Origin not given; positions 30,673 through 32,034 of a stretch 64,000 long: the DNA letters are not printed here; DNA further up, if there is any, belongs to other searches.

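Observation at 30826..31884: Uncharacterised PurM-like protein as the first riboswitch-controlled gene, alongside a bona fide ThiL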

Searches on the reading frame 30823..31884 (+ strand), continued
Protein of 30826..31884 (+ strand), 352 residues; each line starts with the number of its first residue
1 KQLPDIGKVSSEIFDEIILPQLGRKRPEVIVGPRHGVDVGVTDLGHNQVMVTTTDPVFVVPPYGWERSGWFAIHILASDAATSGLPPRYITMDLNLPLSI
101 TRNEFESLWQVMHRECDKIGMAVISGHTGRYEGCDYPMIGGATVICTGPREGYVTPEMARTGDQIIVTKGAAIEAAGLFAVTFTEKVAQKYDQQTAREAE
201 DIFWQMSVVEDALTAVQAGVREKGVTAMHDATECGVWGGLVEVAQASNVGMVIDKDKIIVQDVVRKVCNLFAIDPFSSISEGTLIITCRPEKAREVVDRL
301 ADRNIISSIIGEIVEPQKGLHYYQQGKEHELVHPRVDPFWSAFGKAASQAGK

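Call 41: search_protein_families(library=pfam, proteins=[P0126, P0147, P0184, P0200, P0132, P0206, P0252], max_evalue=0.001)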
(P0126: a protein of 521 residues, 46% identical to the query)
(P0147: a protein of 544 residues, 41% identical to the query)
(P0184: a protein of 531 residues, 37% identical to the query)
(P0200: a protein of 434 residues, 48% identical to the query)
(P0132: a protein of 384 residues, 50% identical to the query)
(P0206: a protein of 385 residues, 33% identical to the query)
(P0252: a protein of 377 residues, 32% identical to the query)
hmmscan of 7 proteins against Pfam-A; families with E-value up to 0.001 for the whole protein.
P0126 (521 aa): 3 families
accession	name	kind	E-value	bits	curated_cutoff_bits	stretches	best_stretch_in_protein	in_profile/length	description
PF10120.14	ThiN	-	3.3e-40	137.9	25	1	348-513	1-164/165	Thiamine-phosphate synthase ThiN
PF02769.27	AIRS_C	-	1e-18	68.4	23.1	1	160-313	1-153/156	AIR synthase related protein, C-terminal domain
PF00586.29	AIRS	-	7.8e-12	46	24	1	45-143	9-108/112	AIR synthase related protein, N-terminal domain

P0147 (544 aa): 3 families
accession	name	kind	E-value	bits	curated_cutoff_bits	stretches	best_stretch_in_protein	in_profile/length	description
PF10120.14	ThiN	-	1.9e-45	155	25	1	13-185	2-163/165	Thiamine-phosphate synthase ThiN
PF02769.27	AIRS_C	-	6.7e-22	78.8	23.1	1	356-512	1-152/156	AIR synthase related protein, C-terminal domain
PF00586.29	AIRS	-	1.5e-18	67.7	24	1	233-336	2-110/112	AIR synthase related protein, N-terminal domain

P0184 (531 aa): 3 families
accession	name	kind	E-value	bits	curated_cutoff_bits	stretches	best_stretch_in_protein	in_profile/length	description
PF10120.14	ThiN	-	1.8e-35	122.5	25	1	357-520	1-164/165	Thiamine-phosphate synthase ThiN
PF02769.27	AIRS_C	-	3e-20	73.4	23.1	1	154-311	2-154/156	AIR synthase related protein, C-terminal domain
PF00586.29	AIRS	-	3.3e-15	56.9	24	1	34-137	3-107/112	AIR synthase related protein, N-terminal domain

P0200 (434 aa): 2 families
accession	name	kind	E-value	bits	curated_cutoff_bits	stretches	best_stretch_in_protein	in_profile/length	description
PF02769.27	AIRS_C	-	1.3e-21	77.8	23.1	1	37-194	1-148/156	AIR synthase related protein, C-terminal domain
PF00294.29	PfkB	-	6.8e-07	29.3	25.8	1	267-367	29-134/302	pfkB family carbohydrate kinase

P0132 (384 aa): 1 family
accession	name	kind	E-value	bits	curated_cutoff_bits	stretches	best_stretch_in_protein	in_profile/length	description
PF02769.27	AIRS_C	-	2.4e-17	64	23.1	1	164-319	2-149/156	AIR synthase related protein, C-terminal domain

P0206 (385 aa): 2 families
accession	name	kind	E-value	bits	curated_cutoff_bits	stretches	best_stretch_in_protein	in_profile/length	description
PF02769.27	AIRS_C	-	8.1e-15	55.8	23.1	1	175-353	2-153/156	AIR synthase related protein, C-terminal domain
PF00586.29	AIRS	-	8.5e-12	45.9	24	1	52-155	3-106/112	AIR synthase related protein, N-terminal domain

P0252 (377 aa): 2 families
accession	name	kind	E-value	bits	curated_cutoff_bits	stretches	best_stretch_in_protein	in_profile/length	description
PF02769.27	AIRS_C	-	4.5e-23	82.6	23.1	1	179-334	1-147/156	AIR synthase related protein, C-terminal domain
PF00586.29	AIRS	-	1.1e-18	68.2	24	1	64-168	2-111/112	AIR synthase related protein, N-terminal domain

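Call 43: find_encoding_contigs(protein=P0147, flank=8000, max_places=4)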
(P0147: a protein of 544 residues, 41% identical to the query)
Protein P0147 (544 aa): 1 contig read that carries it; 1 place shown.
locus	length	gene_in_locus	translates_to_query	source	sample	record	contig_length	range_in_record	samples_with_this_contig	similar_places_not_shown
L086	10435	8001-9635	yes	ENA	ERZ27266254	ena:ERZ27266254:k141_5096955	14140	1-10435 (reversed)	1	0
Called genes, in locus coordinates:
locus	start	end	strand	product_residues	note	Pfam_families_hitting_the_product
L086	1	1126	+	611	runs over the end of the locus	-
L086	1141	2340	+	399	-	PF00753:Lactamase_B (weak)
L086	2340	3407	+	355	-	PF04389:Peptidase_M28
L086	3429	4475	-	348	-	PF06841:Phage_T4_gp19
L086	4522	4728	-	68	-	-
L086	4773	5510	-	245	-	PF25182:NonGDSL (weak), PF13472:Lipase_GDSL_2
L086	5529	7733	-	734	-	-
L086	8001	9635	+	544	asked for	PF10120:ThiN, PF00586:AIRS, PF02769:AIRS_C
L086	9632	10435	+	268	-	?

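Call 44: find_encoding_contigs(protein=P0126, flank=8000, max_places=4)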
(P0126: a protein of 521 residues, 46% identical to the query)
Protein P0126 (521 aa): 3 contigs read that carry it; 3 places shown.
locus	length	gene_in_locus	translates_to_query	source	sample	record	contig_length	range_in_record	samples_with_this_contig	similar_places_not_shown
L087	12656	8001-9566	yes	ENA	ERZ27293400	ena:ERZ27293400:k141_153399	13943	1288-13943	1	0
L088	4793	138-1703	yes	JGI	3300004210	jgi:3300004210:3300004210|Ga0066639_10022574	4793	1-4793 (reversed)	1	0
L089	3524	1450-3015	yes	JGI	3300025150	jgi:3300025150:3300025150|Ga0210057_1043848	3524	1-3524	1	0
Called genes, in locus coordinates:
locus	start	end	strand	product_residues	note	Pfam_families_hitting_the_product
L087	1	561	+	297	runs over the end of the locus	PF01022:HTH_5, PF12840:HTH_20, PF05124:S_layer_C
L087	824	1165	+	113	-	PF01914:MarC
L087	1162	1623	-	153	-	PF00334:NDK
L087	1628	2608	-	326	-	PF20030:bpMoxR (weak), PF01078:Mg_chelatase, PF07728:AAA_5 (weak)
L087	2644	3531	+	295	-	PF23023:Anti-Pycsar_Apyc1 (weak), PF00753:Lactamase_B (weak), PF13691:Lactamase_B_4 (weak), PF12706:Lactamase_B_2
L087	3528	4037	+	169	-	-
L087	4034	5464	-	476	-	PF01078:Mg_chelatase, PF05496:RuvB_N (faint), PF00158:Sigma54_activat (faint), PF00493:MCM (faint), PF13191:AAA_16 (faint), PF20720:nSTAND3 (weak), PF00004:AAA (faint), PF07728:AAA_5 (weak)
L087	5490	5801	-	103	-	-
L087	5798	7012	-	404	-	PF01964:ThiC_Rad_SAM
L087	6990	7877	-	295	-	PF00586:AIRS, PF02769:AIRS_C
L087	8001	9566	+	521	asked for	PF00586:AIRS, PF02769:AIRS_C, PF10120:ThiN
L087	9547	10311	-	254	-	PF00142:Fer4_NifH (faint), PF01656:CbiA, PF10609:ParA, PF13614:AAA_31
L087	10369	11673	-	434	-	PF01751:Toprim (faint), PF13155:Toprim_2 (weak), PF13662:Toprim_4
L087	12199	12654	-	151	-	?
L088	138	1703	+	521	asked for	PF00586:AIRS, PF02769:AIRS_C, PF10120:ThiN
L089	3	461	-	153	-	?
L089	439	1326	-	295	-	PF00586:AIRS, PF02769:AIRS_C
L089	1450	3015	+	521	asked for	PF00586:AIRS, PF02769:AIRS_C, PF10120:ThiN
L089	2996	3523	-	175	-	?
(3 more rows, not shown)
